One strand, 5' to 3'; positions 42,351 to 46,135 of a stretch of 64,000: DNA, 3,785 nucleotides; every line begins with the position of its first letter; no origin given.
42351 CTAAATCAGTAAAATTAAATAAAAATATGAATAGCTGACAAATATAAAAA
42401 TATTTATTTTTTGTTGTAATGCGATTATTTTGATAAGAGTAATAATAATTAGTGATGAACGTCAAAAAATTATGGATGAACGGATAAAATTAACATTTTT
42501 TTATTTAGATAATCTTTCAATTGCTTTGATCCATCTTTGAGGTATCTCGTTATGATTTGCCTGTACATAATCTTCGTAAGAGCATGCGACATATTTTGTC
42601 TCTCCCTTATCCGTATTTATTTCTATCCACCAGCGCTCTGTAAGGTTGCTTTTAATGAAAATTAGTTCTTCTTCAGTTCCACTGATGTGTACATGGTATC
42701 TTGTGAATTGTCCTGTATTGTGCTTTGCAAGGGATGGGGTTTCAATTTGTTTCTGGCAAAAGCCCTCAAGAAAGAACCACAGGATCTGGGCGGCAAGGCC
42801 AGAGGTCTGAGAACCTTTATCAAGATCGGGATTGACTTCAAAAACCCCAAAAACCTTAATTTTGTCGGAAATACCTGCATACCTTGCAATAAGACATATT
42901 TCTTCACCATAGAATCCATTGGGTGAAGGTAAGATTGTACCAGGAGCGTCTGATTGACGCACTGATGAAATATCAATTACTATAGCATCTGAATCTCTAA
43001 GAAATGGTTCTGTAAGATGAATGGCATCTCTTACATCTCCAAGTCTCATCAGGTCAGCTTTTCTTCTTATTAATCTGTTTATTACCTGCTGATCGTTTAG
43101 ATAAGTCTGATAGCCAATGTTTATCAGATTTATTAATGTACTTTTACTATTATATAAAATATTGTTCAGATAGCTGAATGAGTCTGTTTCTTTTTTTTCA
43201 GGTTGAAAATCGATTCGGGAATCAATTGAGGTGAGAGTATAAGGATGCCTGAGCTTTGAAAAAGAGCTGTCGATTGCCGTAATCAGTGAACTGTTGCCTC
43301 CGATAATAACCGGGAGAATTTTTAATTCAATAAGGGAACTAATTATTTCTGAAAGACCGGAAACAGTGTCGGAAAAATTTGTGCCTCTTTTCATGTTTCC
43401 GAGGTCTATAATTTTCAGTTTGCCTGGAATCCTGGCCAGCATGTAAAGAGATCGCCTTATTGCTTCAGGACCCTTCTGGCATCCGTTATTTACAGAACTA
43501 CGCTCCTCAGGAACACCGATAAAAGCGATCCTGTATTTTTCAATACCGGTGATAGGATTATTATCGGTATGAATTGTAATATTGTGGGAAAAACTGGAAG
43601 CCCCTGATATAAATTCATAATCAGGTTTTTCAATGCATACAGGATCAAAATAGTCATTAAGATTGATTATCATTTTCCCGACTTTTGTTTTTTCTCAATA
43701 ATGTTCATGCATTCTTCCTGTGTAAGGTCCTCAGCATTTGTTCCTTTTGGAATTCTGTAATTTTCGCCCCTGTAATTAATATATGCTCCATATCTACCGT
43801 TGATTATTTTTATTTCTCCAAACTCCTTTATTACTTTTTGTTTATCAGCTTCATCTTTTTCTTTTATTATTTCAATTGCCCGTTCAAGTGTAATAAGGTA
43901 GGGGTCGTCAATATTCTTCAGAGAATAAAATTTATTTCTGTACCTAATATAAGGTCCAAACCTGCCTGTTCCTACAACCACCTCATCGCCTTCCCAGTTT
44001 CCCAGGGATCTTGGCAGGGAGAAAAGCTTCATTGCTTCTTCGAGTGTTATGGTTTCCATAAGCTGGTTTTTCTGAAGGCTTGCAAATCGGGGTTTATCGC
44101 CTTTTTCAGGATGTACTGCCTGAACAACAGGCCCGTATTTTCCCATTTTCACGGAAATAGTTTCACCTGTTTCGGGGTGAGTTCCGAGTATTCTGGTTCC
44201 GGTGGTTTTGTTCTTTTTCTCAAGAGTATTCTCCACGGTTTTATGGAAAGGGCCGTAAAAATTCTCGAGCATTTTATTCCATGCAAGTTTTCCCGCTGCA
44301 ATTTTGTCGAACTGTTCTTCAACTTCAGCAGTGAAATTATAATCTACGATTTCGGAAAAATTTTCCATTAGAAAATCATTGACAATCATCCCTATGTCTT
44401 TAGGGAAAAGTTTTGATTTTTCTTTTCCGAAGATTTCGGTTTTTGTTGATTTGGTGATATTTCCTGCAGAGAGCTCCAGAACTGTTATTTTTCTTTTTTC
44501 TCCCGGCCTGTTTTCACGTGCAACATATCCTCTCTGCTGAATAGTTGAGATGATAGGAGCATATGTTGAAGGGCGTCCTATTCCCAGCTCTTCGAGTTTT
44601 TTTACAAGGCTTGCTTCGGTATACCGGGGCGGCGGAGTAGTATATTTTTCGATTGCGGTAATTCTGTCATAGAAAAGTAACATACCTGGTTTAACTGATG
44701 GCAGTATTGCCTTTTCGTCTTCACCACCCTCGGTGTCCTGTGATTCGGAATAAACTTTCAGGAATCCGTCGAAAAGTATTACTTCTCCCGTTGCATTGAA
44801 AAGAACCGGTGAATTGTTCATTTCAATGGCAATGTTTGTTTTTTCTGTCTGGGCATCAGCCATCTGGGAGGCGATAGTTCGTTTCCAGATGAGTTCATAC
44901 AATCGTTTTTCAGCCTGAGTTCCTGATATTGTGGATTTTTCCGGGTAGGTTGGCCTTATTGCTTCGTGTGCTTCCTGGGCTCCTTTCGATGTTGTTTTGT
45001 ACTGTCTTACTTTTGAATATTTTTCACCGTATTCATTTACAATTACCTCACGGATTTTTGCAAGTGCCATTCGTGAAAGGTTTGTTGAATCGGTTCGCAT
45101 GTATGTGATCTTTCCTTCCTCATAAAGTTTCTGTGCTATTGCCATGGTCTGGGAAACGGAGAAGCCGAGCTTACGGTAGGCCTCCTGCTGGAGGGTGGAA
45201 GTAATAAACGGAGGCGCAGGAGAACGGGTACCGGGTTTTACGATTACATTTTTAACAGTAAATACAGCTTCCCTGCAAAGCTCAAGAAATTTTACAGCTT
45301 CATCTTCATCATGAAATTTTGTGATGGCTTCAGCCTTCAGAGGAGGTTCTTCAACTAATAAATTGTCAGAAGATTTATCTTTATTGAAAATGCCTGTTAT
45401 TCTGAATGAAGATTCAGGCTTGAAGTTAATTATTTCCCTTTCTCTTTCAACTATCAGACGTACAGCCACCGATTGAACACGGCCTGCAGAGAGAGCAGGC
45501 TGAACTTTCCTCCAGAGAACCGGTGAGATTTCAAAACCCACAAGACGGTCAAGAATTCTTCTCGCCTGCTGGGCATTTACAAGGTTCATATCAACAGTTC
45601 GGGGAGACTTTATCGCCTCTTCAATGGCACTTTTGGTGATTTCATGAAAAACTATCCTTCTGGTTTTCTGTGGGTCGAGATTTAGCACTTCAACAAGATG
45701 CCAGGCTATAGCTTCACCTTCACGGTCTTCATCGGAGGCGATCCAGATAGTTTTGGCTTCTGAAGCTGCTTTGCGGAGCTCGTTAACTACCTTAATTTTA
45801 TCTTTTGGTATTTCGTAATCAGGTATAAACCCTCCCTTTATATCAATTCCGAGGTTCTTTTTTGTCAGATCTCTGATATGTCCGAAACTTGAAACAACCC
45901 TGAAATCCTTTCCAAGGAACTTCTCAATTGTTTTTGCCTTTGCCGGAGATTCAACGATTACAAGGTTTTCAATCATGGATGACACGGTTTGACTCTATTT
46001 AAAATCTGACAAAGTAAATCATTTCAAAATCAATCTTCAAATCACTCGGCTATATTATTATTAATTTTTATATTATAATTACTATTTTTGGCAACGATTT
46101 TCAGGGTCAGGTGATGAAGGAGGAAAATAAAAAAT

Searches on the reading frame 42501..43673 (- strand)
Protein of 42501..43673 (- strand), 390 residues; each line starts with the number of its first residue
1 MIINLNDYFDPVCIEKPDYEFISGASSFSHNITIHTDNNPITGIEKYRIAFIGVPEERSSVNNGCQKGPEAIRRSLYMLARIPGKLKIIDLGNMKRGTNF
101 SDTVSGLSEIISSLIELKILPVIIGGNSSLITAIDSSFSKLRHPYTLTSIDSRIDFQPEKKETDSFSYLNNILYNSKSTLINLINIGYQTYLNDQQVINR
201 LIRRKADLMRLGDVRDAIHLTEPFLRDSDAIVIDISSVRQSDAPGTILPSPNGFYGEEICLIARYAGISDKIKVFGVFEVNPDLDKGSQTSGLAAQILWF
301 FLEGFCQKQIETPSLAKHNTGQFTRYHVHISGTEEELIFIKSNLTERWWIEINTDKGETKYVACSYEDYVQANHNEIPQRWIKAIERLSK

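Call 96: search_protein_families(library=pfam, proteins=[window:42501-43673:-], max_evalue=0.00001)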
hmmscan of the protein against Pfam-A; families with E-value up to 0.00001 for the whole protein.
window:42501-43673:- (390 aa): 1 family
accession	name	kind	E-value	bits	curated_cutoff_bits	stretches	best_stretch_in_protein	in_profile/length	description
PF00491.26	Arginase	-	2.3e-21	76.9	22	1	48-300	2-276/280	Arginase family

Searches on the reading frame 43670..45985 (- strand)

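Call 96: search_protein_families(library=pfam, proteins=[window:43670-45985:-], max_evalue=0.00001)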
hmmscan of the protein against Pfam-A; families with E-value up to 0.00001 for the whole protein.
window:43670-45985:- (771 aa): 3 families
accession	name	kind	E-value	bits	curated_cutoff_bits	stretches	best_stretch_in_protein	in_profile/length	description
PF01131.25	Topoisom_bac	-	1.1e-119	400.5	35.1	2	131-492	2-361/411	DNA topoisomerase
PF13368.11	Toprim_C_rpt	-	5.5e-43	145.1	22.3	3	665-714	4-53/57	Topoisomerase C-terminal repeat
PF01751.28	Toprim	-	2.4e-23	82.5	23.1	1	8-116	2-96/96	Toprim domain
